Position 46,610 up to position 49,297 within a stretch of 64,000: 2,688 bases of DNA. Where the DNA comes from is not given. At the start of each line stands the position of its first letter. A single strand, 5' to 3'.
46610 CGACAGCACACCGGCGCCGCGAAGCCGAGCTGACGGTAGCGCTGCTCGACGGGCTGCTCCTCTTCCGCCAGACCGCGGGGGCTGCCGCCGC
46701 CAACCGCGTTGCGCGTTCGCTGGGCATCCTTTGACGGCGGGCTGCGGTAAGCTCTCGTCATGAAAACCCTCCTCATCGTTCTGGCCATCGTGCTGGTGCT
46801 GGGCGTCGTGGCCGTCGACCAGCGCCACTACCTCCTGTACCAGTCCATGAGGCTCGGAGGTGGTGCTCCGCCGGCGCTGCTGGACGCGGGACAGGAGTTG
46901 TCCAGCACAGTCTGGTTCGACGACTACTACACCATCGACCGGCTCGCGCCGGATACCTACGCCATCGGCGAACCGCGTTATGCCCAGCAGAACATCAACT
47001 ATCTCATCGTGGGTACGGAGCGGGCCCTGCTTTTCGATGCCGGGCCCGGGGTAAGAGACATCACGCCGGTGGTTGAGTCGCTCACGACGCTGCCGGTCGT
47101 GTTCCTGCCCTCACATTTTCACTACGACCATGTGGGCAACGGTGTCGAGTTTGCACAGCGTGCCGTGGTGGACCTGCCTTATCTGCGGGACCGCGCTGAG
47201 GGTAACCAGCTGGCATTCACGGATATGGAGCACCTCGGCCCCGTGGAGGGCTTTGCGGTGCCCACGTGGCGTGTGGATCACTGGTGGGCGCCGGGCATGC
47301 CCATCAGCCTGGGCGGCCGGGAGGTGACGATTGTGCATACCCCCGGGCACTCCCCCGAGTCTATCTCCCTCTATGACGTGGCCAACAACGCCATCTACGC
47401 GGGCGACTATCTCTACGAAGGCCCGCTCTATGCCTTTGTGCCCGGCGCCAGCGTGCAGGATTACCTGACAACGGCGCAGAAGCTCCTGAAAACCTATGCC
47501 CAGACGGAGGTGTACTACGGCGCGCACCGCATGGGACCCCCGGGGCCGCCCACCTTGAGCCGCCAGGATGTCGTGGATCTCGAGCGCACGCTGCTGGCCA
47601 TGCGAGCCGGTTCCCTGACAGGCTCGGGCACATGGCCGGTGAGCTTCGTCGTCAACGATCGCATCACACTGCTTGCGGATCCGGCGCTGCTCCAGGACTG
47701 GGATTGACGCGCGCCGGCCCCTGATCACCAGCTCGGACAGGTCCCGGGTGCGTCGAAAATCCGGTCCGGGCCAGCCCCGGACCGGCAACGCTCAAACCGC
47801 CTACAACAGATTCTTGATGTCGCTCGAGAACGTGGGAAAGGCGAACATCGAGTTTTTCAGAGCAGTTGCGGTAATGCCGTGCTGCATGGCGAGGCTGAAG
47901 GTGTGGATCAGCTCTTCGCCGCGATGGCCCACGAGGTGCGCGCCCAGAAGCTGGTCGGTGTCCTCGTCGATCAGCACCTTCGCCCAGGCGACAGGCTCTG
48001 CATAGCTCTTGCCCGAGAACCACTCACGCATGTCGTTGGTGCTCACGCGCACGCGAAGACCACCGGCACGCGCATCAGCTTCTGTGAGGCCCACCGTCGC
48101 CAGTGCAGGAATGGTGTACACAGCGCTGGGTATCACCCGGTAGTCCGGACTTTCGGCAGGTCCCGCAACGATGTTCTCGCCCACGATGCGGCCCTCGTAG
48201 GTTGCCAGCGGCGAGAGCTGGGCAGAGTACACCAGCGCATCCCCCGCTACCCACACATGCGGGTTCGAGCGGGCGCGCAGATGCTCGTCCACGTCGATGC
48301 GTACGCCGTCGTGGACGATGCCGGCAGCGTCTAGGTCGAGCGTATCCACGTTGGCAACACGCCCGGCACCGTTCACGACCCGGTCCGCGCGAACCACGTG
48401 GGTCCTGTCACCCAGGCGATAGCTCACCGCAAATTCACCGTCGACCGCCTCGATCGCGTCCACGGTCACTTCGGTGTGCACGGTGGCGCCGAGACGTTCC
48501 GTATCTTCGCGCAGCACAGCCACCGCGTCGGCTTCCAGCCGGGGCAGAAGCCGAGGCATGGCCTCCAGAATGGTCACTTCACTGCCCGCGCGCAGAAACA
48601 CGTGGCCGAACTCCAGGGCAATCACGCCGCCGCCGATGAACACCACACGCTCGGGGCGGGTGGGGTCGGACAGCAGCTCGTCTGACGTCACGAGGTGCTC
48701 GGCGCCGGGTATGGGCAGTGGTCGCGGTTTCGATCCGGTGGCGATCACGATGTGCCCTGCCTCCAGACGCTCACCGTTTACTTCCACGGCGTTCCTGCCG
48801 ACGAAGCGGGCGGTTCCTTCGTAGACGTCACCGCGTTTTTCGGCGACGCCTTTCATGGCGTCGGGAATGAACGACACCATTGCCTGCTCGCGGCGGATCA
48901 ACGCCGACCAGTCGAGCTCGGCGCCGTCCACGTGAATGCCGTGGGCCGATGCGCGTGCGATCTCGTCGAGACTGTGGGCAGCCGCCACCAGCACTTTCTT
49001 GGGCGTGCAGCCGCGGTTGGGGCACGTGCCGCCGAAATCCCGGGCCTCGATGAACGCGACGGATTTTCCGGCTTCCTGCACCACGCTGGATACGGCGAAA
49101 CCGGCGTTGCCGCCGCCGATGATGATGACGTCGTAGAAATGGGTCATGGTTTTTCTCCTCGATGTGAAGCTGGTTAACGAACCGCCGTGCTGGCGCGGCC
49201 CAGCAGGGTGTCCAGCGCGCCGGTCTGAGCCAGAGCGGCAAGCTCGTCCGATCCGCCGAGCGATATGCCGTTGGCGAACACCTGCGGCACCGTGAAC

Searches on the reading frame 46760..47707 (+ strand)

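Call 3: search_protein_families(library=pfam, proteins=[window:46760-47707:+], max_evalue=0.1)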
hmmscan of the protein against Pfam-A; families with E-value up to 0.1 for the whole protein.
window:46760-47707:+ (315 aa): 2 families
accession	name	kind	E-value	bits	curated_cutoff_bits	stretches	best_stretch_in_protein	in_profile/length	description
PF00753.33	Lactamase_B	-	1.1e-15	58.6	22.7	1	81-242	9-184/196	Metallo-beta-lactamase superfamily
PF12706.13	Lactamase_B_2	-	0.0004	20.5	27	1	89-200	2-116/200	Beta-lactamase superfamily domain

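Call 4: search_protein_families(library=ncbifam, proteins=[window:46760-47707:+], max_evalue=0.1)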
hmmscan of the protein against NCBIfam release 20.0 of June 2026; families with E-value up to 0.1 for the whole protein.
window:46760-47707:+ (315 aa): 17 families
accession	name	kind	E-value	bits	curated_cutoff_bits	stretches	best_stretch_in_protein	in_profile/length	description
NF012229.1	bla_class_B_core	domain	4.3e-08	33.4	100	1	76-204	15-136/139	metallo-beta-lactamase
NF033105.1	bla_subclass_B3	equivalog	2.5e-06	27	240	1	115-203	65-152/257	subclass B3 metallo-beta-lactamase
TIGR03413.1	GSH_gloB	equivalog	3.8e-06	26.5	200.8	1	76-252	8-161/248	hydroxyacylglutathione hydrolase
TIGR04559.1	SoxH_rel_PQQ_2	hypoth_equivalog_domain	6.5e-06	25.7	280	1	82-247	34-205/283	quinoprotein relay system zinc metallohydrolase 2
TIGR04558.1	SoxH_rel_PQQ_1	hypoth_equivalog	7.8e-06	25.2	300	1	82-247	38-206/285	quinoprotein relay system zinc metallohydrolase 1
NF007597.0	PRK10241.1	equivalog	0.00052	19.4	421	1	81-237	16-148/251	hydroxyacylglutathione hydrolase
NF000438.2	blaPOM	exception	0.0024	17.1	610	1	82-204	61-186/286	POM family subclass B3 metallo-beta-lactamase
NF047896.1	blaMIM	exception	0.0026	17.2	640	1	115-205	112-202/306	MIM family subclass B3 metallo-beta-lactamase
NF000405.1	HARLDQ_not_B3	exception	0.0041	16.7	350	1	145-214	110-182/267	HARLDQ motif MBL-fold protein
NF033574.1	VarG_fam_MBL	equivalog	0.0043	16.2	750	1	54-131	71-148/374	VarG family subclass B1-like metallo-beta-lactamase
NF041137.2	B3_blaSPR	exception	0.011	15.2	550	1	144-204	131-191/296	SPR family subclass B3 metallo-beta-lactamase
NF041257.1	GntH_guanitoxin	equivalog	0.031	13.1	333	1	72-127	25-83/374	guanitoxin biosynthesis MBL fold metallo-hydrolase GntH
NF012140.0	blaBJP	exception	0.037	12.8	600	1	115-203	97-183/294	BJP family subclass B3 metallo-beta-lactamase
NF033106.1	blaL1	exception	0.049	12.6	560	1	115-202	101-186/290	L1 family subclass B3 metallo-beta-lactamase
NF047893.1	blaSAM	exception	0.055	12.8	550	1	102-204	94-195/295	SAM family subclass B3 metallo-beta-lactamase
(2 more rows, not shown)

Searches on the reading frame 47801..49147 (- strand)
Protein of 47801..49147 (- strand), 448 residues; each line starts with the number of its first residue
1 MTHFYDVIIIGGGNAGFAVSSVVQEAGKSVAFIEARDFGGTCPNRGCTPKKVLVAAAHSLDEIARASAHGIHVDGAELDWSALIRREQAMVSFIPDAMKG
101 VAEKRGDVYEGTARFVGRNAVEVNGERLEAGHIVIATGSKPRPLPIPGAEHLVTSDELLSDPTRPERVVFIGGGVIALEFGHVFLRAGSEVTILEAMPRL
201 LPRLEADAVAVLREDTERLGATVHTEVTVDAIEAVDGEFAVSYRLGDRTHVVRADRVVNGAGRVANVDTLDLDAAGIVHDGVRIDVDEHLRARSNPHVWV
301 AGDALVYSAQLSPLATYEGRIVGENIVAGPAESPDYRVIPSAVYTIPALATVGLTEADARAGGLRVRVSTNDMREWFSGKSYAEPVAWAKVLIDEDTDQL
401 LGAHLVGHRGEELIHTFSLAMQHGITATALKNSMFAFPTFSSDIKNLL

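Call 3: search_protein_families(library=pfam, proteins=[window:47801-49147:-], max_evalue=0.1)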
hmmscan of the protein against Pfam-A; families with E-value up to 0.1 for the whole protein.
window:47801-49147:- (448 aa): 17 families
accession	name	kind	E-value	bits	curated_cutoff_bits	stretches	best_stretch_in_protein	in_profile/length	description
PF07992.20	Pyr_redox_2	-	2.2e-54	185.3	26.1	1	5-316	1-288/291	Pyridine nucleotide-disulphide oxidoreductase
PF02852.28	Pyr_redox_dim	-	4.2e-25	88.5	25.3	1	339-446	1-108/110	Pyridine nucleotide-disulphide oxidoreductase, dimerisation domain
PF00070.33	Pyr_redox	-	6.4e-18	65.5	22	1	167-237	1-71/82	Pyridine nucleotide-disulphide oxidoreductase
PF13738.12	Pyr_redox_3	-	2.2e-10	40.7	30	1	120-271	115-275/305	Pyridine nucleotide-disulphide oxidoreductase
PF03486.20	HI0933_like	-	3.9e-05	23.7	50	1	6-36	2-32/244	HI0933-like protein Rossmann domain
PF12831.13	FAD_oxidored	-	0.0011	18.8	27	1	6-103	1-95/416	FAD dependent oxidoreductase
PF01134.28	GIDA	-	0.0014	18.2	22.1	1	6-67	1-61/391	Glucose inhibited division protein A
PF13450.12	NAD_binding_8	-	0.0015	19.2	21.9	1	9-44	1-37/68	NAD(P)-binding Rossmann-like domain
PF01266.30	DAO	-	0.0022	18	27.9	1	208-266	151-207/353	FAD dependent oxidoreductase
PF01494.25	FAD_binding_3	-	0.0034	17.1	22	1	5-37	2-34/349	FAD binding domain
PF01262.27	AlaDh_PNT_C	-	0.0042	17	23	0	164-219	27-86/214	Alanine dehydrogenase/PNT, C-terminal domain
PF00890.30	FAD_binding_2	-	0.0075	15.9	20.4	1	6-37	1-32/414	FAD binding domain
PF13434.12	Lys_Orn_oxgnase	-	0.027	14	21.3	0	122-192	140-215/339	L-lysine 6-monooxygenase/L-ornithine 5-monooxygenase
PF05834.18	Lycopene_cycl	-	0.035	13.6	23.4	1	6-37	1-34/380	Lycopene cyclase protein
PF02737.24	3HCDH_N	-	0.069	13.5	22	0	168-218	2-52/180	3-hydroxyacyl-CoA dehydrogenase, NAD binding domain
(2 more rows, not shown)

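Call 4: search_protein_families(library=ncbifam, proteins=[window:47801-49147:-], max_evalue=0.1)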
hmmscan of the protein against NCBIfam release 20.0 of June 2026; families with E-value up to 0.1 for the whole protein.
window:47801-49147:- (448 aa): 94 families (the best 25 are shown)
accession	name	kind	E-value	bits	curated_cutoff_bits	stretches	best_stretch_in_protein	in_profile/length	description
TIGR01350.1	lipoamide_DH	equivalog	3.2e-97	326.1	408.8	1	5-445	2-448/461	dihydrolipoyl dehydrogenase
TIGR02053.1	MerA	equivalog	2.6e-88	297.1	454.45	1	5-445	1-447/465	mercury(II) reductase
NF004776.0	PRK06116.1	equivalog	4.1e-87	293.1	480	1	2-442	2-444/450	glutathione-disulfide reductase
NF004991.0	PRK06370.1-3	subfamily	2.2e-78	264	620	1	4-446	35-482/509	FAD-containing oxidoreductase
NF004992.0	PRK06370.1-4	equivalog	1.1e-76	258.1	629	1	2-444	2-448/459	FAD-containing oxidoreductase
NF005884.0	PRK07846.1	equivalog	9.6e-76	255.2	501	1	4-433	3-432/454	mycothione reductase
TIGR01424.1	gluta_reduc_2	equivalog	1.8e-75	254.2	606.05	1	5-441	3-439/446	glutathione-disulfide reductase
NF004947.0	PRK06292.2-5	equivalog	2.6e-74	250.9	592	1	5-443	4-450/474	dihydrolipoyl dehydrogenase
TIGR03452.1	mycothione_red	equivalog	1.3e-70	238.6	635.65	1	5-433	3-433/452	mycothione reductase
NF004946.0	PRK06292.2-4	subfamily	2.7e-70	237.5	634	1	5-442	4-461/487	dihydrolipoyl dehydrogenase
NF004943.0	PRK06292.2-1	equivalog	6.1e-70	236.2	432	1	5-445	4-449/456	dihydrolipoyl dehydrogenase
NF004945.0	PRK06292.2-3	equivalog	3.3e-66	224.1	494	1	5-443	4-444/457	dihydrolipoyl dehydrogenase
TIGR01421.1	gluta_reduc_1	equivalog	2.3e-64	218.2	556.15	1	5-443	3-445/450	glutathione-disulfide reductase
NF003585.0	PRK05249.1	equivalog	3.3e-64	217.2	465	1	4-441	6-447/464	Si-specific NAD(P)(+) transhydrogenase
NF004939.0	PRK06292.1-1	equivalog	1.1e-63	215.6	435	1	4-442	5-449/476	dihydrolipoyl dehydrogenase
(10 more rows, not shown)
